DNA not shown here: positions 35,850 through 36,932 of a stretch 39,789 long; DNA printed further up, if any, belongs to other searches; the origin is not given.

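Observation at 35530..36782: DUF3883-nuclease operon with two translationally coupled small proteins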

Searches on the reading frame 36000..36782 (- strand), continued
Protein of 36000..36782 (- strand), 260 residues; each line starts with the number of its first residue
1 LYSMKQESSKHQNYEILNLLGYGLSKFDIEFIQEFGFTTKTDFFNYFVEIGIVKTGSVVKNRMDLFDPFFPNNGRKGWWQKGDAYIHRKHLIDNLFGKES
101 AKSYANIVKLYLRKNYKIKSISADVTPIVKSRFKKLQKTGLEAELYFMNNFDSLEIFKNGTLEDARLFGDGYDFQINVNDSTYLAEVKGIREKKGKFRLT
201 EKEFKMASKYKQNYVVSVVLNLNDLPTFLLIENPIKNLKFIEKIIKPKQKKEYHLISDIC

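Call 72: get_annotated_region(hit=H1, flank=4000)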
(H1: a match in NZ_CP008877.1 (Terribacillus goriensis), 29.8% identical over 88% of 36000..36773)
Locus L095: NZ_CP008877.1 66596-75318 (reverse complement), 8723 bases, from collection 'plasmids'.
description: Terribacillus goriensis strain MP602 plasmid pT1, complete sequence
organism: Terribacillus goriensis (NCBI taxid 386490)
taxonomy: Bacteria; Bacillota; Bacilli; Bacillales; Bacillaceae; Terribacillus; Terribacillus goriensis
host: -; source: Cryptomeria japonica var. sinensis; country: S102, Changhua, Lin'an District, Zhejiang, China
typing (MOB-suite, as given by PLSDB): mobilizable; relaxase MOBQ
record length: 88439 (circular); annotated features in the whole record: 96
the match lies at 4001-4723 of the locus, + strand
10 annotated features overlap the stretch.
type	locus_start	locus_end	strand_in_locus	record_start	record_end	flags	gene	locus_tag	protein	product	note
CDS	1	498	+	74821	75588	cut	-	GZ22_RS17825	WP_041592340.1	ParA family protein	-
CDS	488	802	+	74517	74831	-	-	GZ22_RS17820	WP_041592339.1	hypothetical protein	-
CDS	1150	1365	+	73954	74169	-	-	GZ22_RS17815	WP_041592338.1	hypothetical protein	-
CDS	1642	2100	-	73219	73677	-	-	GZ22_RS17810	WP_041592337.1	hypothetical protein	-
CDS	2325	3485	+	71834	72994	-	-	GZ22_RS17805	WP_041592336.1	hypothetical protein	-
CDS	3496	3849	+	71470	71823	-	-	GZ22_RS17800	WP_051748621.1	hypothetical protein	-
CDS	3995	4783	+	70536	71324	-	-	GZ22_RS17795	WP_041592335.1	DUF3883 domain-containing protein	-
CDS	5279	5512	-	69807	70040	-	-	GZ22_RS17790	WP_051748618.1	helix-turn-helix transcriptional regulator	-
CDS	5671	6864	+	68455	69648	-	-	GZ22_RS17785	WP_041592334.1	AIPR family protein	-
CDS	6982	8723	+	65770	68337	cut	-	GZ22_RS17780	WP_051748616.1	Z1 domain-containing protein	-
